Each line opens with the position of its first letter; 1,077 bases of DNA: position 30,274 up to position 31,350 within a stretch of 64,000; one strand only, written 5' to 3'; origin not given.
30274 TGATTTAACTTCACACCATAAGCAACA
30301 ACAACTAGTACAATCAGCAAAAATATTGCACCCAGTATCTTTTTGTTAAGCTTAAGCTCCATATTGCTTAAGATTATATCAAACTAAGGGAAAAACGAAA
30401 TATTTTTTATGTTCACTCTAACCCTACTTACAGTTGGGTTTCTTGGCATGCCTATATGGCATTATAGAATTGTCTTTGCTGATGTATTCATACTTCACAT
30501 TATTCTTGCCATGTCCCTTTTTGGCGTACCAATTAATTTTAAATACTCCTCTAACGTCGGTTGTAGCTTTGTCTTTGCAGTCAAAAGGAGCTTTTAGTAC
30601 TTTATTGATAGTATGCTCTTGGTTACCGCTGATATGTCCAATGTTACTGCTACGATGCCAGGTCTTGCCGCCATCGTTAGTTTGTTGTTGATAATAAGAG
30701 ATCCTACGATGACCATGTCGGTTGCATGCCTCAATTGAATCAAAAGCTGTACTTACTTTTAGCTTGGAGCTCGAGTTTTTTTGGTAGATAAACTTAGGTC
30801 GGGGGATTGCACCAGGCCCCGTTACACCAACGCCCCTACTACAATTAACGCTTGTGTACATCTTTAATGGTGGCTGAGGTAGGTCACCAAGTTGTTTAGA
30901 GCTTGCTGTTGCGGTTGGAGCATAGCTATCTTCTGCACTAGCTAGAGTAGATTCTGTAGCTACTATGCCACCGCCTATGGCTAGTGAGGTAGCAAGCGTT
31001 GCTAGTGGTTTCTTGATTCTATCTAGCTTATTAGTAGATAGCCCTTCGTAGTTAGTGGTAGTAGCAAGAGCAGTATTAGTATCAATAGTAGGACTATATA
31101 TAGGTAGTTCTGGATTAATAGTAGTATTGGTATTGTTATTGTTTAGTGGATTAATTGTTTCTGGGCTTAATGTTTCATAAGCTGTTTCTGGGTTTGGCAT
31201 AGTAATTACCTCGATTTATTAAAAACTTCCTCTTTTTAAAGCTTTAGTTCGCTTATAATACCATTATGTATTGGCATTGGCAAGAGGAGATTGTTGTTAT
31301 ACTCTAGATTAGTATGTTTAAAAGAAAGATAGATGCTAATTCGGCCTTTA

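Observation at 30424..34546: Two divergent paralogues share a near-identical promoter, UTR and N-terminal module but carry unrelated, strongly cationic C-terminal domains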

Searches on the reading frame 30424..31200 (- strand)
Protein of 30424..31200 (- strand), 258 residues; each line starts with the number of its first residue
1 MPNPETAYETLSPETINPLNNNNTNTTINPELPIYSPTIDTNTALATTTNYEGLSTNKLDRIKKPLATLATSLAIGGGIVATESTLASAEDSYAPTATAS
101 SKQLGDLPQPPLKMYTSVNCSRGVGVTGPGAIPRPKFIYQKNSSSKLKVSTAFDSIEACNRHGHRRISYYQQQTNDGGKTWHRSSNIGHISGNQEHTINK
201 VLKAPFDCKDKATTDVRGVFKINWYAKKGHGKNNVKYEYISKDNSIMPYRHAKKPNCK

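Call 8: search_protein_families(library=pfam, proteins=[window:30424-31200:-], max_evalue=0.01)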
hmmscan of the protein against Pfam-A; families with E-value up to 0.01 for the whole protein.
window:30424-31200:- (258 aa): 0 families

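Call 9: search_protein_families(library=ncbifam, proteins=[window:30424-31200:-], max_evalue=0.01)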
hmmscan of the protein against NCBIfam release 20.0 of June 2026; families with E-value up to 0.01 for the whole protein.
window:30424-31200:- (258 aa): 0 families

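Call 11: find_homologous_proteins(query=window:30424-31200:-, max_evalue=0.01)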
Query window:30424-31200:- (258 aa): 1 proteins with E <= 0.01 among 532 candidates.
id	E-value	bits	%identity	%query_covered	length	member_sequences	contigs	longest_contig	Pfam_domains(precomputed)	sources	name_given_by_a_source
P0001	3.2e-168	576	99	100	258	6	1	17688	-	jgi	-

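Call 13: find_encoding_contigs(protein=P0001, flank=10000)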
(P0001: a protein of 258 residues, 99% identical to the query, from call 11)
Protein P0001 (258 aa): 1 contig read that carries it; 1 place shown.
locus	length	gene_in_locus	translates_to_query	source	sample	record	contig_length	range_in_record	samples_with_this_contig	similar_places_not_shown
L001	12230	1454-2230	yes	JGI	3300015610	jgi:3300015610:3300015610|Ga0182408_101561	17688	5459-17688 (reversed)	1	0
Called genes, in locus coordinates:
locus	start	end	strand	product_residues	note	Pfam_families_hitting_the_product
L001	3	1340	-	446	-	?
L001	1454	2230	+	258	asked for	-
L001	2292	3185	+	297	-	-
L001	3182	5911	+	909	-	-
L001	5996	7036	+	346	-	PF25216:Volactin (faint), PF11104:PilM_2, PF14450:FtsA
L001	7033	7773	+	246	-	-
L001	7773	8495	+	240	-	-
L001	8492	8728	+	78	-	-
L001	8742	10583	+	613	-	PF05157:MshEN, PF00437:T2SSE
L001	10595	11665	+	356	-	PF00437:T2SSE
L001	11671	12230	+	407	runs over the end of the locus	PF28597:T2SSF_N, PF00482:T2SSF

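Call 30: search_protein_representatives(protein=window:30424-31200:-)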
Query: 258 residues. Proteins with E-value up to 0.001 (for the whole library): 17; up to 1e-10: 7; up to 1e-30: 1. The best 17 are listed.
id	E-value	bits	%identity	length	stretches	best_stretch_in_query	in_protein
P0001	1.0e-168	575.7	99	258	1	1-258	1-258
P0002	1.6e-23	100.1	88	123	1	34-99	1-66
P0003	4.5e-20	88.8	44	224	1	110-239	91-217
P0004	3.5e-19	85.9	44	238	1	116-242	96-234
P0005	1.1e-17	81.0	39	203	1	115-242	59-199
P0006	4.4e-15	72.4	37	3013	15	5-46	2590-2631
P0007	8.9e-12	61.6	30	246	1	40-233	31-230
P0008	6.5e-10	55.5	31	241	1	60-232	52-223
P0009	4.4e-08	49.5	36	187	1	136-242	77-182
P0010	3.1e-07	46.8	31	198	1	133-237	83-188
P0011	6.4e-07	45.7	29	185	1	139-243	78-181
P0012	9.4e-07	45.2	32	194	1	125-235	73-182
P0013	7.0e-05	39.0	30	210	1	86-236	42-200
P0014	1.6e-04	37.8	28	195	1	132-233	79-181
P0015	2.0e-04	37.5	37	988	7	148-195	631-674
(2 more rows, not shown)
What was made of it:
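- Hits P0007 and P0008 align from query residues 40 and 60 onward (call 30).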

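Call 34: search_protein_families(library=pfam, alignment_id=A2, max_evalue=0.1)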
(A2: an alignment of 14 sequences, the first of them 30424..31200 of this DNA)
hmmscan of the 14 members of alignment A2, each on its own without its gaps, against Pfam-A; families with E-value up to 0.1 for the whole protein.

A. member 1, window:30424-31200:- (258 aa): 1 family
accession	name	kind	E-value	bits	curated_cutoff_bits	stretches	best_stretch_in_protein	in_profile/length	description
PF15456.11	Uds1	-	0.045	14.4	28.8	1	42-103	6-67/123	Up-regulated During Septation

B. families by the number of members that match (of 14 scanned): 1 family
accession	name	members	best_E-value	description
PF15456.11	Uds1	1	0.045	Up-regulated During Septation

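Call 35: search_solved_structures(query=A2, max_evalue=1)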
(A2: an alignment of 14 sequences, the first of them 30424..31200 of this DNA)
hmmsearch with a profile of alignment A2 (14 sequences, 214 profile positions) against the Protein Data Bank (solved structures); distinct sequences matched with E-value up to 1: 0.

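Call 37: find_homologous_proteins(query=A2, max_evalue=0.001)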
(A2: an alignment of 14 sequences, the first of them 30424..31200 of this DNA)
Query A2 (14 sequences) (258 aa, profile of the alignment): 5 proteins with E <= 0.001 among 8000 candidates.
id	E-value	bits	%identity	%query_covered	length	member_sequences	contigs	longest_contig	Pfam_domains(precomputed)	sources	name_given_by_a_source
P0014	5.0e-61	224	30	36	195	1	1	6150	-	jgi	jgi:hypothetical protein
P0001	4.2e-54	202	99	100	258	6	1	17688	-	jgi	-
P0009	2.8e-49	186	35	35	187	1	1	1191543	-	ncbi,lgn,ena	-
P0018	1.5e-36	144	26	35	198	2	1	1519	-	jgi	jgi:hypothetical protein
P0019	7.1e-35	139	28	45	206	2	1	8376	-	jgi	jgi:hypothetical protein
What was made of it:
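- Tried and rejected: The profile search with A2 (call 37) added only P0018 and P0019.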

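Call 38: find_encoding_contigs(protein=P0009, flank=8000, max_places=3)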
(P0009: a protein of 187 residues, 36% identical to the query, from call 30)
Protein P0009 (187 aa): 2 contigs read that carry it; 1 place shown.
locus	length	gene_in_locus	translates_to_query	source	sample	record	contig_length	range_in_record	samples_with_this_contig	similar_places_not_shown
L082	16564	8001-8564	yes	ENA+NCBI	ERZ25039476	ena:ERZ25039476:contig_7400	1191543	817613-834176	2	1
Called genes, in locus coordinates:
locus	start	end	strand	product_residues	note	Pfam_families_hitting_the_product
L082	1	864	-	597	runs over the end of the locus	PF05157:MshEN, PF00437:T2SSE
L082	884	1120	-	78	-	-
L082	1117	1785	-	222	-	-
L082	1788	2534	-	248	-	-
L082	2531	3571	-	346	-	PF11104:PilM_2, PF14450:FtsA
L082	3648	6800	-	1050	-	-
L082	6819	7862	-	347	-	-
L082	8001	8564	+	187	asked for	-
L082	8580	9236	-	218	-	PF00156:Pribosyltran (weak)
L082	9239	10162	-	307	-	PF02254:TrkA_N (weak), PF03446:NAD_binding_2, PF03807:F420_oxidored, PF00393:6PGD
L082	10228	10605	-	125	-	PF01850:PIN, PF13470:PIN_3 (weak)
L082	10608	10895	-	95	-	-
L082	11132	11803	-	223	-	PF01370:Epimerase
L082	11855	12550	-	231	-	-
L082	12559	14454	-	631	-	-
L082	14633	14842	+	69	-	PF02604:PhdYeFM_antitox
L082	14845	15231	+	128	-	PF02661:Fic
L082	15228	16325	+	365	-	PF01926:MMR_HSR1, PF02421:FeoB_N, PF06071:YchF-GTPase_C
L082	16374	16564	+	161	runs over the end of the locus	-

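Call 39: find_encoding_contigs(protein=P0014, flank=6000, max_places=3)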
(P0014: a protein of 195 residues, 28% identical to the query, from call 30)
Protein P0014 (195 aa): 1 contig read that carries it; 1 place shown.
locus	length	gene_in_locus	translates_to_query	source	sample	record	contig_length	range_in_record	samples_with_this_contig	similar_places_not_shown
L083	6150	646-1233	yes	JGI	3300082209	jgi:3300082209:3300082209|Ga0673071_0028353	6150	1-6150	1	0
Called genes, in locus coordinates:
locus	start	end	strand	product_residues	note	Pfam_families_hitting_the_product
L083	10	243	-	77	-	PF13560:HTH_31, PF12844:HTH_19 (weak), PF01381:HTH_3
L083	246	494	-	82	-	PF13560:HTH_31, PF12844:HTH_19 (weak), PF01381:HTH_3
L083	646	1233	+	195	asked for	-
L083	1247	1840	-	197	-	-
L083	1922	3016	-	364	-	-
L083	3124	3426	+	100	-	-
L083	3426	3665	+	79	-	-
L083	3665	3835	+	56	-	-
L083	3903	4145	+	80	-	-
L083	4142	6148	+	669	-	?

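Call 40: find_encoding_contigs(protein=P0019, flank=8000, max_places=3)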
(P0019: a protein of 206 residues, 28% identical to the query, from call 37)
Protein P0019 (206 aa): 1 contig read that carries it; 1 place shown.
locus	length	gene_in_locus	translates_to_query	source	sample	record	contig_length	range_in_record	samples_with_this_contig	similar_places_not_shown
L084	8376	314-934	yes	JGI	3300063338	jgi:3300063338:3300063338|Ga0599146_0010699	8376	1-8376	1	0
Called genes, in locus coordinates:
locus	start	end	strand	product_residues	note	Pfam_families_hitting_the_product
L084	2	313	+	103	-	?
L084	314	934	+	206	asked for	-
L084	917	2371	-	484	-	PF00899:ThiF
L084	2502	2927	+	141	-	-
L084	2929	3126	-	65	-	-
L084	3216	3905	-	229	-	PF13560:HTH_31 (weak), PF16158:N_BRCA1_IG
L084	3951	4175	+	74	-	-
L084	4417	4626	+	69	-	-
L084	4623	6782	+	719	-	PF02534:T4SS-DNA_transf (faint), PF10412:TrwB_AAD_bind (faint)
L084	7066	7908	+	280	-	PF13814:Replic_Relax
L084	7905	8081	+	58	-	-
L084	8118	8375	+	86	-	?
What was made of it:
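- No other A-family gene examined has an MprF neighbour (calls 38-40).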

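Call 47: find_encoding_contigs(protein=window:30424-31200:-, flank=10000)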
Protein window:30424-31200:- (258 aa): 21 contigs read that carry it; 6 places shown.
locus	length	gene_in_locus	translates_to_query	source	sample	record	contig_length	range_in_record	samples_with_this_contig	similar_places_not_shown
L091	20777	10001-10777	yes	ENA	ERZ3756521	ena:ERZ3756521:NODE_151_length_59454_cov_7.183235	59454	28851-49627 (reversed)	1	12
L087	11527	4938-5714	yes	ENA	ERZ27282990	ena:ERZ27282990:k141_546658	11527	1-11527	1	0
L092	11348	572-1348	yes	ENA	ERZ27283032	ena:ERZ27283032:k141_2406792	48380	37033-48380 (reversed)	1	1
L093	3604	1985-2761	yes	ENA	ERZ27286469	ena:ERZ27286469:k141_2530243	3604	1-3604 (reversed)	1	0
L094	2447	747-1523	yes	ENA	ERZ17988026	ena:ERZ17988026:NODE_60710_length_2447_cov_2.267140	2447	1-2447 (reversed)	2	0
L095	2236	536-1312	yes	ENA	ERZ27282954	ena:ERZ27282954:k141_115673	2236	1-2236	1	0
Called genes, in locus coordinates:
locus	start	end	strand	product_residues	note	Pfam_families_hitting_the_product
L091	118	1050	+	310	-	PF13354:Beta-lactamase2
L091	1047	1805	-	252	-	PF01061:ABC2_membrane, PF12698:ABC2_membrane_3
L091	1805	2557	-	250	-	PF02463:SMC_N (faint), PF00005:ABC_tran, PF13304:AAA_21 (weak)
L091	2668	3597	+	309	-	-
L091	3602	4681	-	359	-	PF00350:Dynamin_N (faint), PF01926:MMR_HSR1, PF02421:FeoB_N, PF06071:YchF-GTPase_C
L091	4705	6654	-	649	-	PF13205:Big_5 (weak), PF00246:Peptidase_M14, PF10994:DUF2817 (weak), PF24827:AstE_AspA_cat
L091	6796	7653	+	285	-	-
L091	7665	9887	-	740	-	PF16995:tRNA-synt_2_TM (weak), PF09924:LPG_synthase_C, PF06197:DUF998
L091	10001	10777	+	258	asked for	-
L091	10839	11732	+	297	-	-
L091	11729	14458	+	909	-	-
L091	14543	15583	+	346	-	PF25216:Volactin (faint), PF11104:PilM_2, PF14450:FtsA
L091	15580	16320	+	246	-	-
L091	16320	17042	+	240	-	-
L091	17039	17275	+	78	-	-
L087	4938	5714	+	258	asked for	-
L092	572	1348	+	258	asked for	-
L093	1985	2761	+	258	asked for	-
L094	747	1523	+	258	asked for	-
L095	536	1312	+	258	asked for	-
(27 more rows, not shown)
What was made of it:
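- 30424..31200 (-): Gene A, 258 aa: shared leader followed by a basic four-cysteine domain. The exact protein is found on 21 contigs (call 47).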

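Call 49: search_protein_families(library=phrogs, proteins=[window:30424-31200:-, P0009, P0014, P0019], max_evalue=0.01)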
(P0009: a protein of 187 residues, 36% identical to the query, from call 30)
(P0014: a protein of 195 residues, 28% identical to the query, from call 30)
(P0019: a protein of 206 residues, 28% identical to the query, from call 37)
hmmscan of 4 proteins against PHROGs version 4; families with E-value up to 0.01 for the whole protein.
window:30424-31200:- (258 aa): 0 families

P0009 (187 aa): 0 families

P0014 (195 aa): 0 families

P0019 (206 aa): 0 families

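Call 50: search_protein_families(library=padloc, proteins=[window:30424-31200:-], max_evalue=0.01)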
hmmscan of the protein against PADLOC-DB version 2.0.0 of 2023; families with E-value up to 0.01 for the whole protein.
window:30424-31200:- (258 aa): 0 families
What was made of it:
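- There is no hit to any toxin, bacteriocin or defence model (calls 8, 9, 49, 50). No known trafficking or toxin domain was found (calls 8, 9, 49, 50).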

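Call 53: search_dna_similar(query=P0019, collection=plasmids, mode=protein, max_evalue=0.001)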
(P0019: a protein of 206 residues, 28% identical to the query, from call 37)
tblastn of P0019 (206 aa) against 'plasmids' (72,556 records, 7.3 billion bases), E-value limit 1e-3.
No match.

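Call 55: search_dna_similar(query=P0014, collection=phages, mode=protein, max_evalue=0.001)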
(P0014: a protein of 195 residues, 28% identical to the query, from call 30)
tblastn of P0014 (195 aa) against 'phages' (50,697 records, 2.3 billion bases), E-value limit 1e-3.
No match.

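Call 63: list_cluster_members(proteins=[P0001])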
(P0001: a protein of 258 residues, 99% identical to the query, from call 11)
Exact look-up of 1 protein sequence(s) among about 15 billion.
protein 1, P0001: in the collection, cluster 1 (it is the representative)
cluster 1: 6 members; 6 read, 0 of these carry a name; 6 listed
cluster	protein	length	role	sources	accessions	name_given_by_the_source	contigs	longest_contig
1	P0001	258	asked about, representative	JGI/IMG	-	-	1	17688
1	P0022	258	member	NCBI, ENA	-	-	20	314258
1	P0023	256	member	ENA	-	-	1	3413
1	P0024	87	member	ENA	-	-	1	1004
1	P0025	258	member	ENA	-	-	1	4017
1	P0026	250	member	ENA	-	-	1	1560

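Call 65: find_encoding_contigs(protein=P0023, flank=5000)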
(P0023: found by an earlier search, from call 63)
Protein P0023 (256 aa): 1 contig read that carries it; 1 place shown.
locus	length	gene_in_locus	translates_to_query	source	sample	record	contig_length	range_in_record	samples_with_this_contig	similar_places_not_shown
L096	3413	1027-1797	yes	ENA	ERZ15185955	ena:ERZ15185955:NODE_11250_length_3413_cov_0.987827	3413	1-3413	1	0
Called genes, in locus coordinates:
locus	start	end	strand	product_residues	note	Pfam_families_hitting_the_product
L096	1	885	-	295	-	?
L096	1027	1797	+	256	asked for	-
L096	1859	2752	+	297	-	-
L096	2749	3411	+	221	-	?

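Call 86: search_dna_similar(query=L084:4623-6779:+, collection=plasmids, mode=protein, max_evalue=1e-10, max_rows=10)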
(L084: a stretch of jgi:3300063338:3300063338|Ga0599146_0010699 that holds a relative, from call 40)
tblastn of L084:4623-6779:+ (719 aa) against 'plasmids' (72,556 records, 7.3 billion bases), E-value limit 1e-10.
Records with a match: 15; places in all: 15; records where one place covers at least 80% of the query: 1.
Best place of each record, by identity: <60% 15.
By first word of the organism name: Haladaptatus 5; Embleya 2; Streptomyces 1; Sulfitobacter 1; Rhodococcus 1; Herpetosiphon 1; Bradyrhizobium 1; Natrinema 1; Halorussus 1; Priestia 1.
By predicted mobility (MOB-suite, as given by PLSDB): non-mobilizable 13; mobilizable 1; conjugative 1.
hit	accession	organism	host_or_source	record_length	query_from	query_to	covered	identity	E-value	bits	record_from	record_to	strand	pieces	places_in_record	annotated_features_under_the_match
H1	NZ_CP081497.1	Streptomyces sp. BHT-5-2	whole organism,plant soil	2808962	66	653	82%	35.1%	8e-50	196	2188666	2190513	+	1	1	none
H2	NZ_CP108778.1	Embleya sp. NBC_00896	-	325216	245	684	61%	39.7%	2e-57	219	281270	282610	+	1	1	type IV secretory system conjugative DNA transfer family protein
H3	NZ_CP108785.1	Embleya sp. NBC_00888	-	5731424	242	666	59%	38.2%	4e-53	206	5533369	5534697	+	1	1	none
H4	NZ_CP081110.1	Sulfitobacter mediterraneus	-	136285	305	692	54%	32.1%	3e-34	149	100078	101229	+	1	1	type IV secretion system DNA-binding domain-containing protein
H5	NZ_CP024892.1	Rhodococcus ruber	cell culture,activated sludge from ...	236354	244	622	53%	30.8%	9e-25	118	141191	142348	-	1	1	DUF87 domain-containing protein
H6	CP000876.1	Herpetosiphon aurantiacus DSM 785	-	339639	309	668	50%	28.5%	2e-22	110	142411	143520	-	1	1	hypothetical protein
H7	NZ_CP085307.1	Haladaptatus pallidirubidus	cell culture,saline soil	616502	297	655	50%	27.3%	7e-21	106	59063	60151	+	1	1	type IV secretion system DNA-binding domain-containing protein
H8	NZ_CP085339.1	Haladaptatus halobius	cell culture,saline soil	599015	297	655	50%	27.3%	1e-20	105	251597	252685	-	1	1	type IV secretion system DNA-binding domain-containing protein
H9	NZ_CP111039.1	Haladaptatus caseinilyticus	cell culture,sediment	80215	304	648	48%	28.3%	7e-19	100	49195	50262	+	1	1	TraM recognition domain-containing protein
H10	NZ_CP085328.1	Haladaptatus salinisoli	cell culture,saline soil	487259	307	655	49%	27.3%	1e-19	102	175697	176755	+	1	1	type IV secretion system DNA-binding domain-containing protein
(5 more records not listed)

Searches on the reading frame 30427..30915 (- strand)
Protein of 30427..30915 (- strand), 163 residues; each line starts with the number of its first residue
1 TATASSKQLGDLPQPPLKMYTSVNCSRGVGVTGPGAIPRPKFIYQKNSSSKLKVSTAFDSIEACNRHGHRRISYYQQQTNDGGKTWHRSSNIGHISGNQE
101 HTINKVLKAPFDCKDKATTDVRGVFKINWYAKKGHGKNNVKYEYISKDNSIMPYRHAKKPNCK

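Call 29: predict_structure(protein=window:30427-30915:-)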
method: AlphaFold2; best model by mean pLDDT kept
length: 163 residues; sequences in the alignment: 1
mean_pLDDT: 37.1   pTM: 0.27
mean pLDDT of the five models: 37.1, 36.4, 34.3, 30.2, 29.2
residues with pLDDT >= 90: 0; 70-90: 0; 50-70: 0; < 50: 163
segments of 3 or more residues with pLDDT < 50: 1-163
pLDDT, mean of each block of 10 residues (from residue 1): 32 34 38 31 33 38 47 42 36 34 37 41 39 34 43 37 35
secondary structure, 60 per line:
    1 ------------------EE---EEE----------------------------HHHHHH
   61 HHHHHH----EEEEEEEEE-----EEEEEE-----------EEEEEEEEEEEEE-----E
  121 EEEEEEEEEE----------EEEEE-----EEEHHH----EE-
elements in order: E24-26 H55-66 E71-79 E85-90 E102-114 E120-130 E141-145 E151-153

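Call 74: find_related_loci(query=window:30427-30870:-, collection=viral_contigs, flank=5000)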
Query window:30427-30870:- (148 aa) in viral_contigs; peptide patterns used: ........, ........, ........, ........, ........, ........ (x = any residue, [..] = any of these).
15 stretches matched a pattern, but none encodes a relative of the query by tblastn (E <= 1e-3).

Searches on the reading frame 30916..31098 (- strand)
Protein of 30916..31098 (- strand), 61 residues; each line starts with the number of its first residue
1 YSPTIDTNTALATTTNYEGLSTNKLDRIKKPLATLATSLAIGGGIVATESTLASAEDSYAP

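Call 45: find_related_loci(query=window:30916-31098:-, collection=metagenome_contigs, flank=10000)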
Query window:30916-31098:- (61 aa) in metagenome_contigs; peptide patterns used: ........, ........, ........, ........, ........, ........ (x = any residue, [..] = any of these).
600 stretches matched a pattern, but none encodes a relative of the query by tblastn (E <= 1e-3).
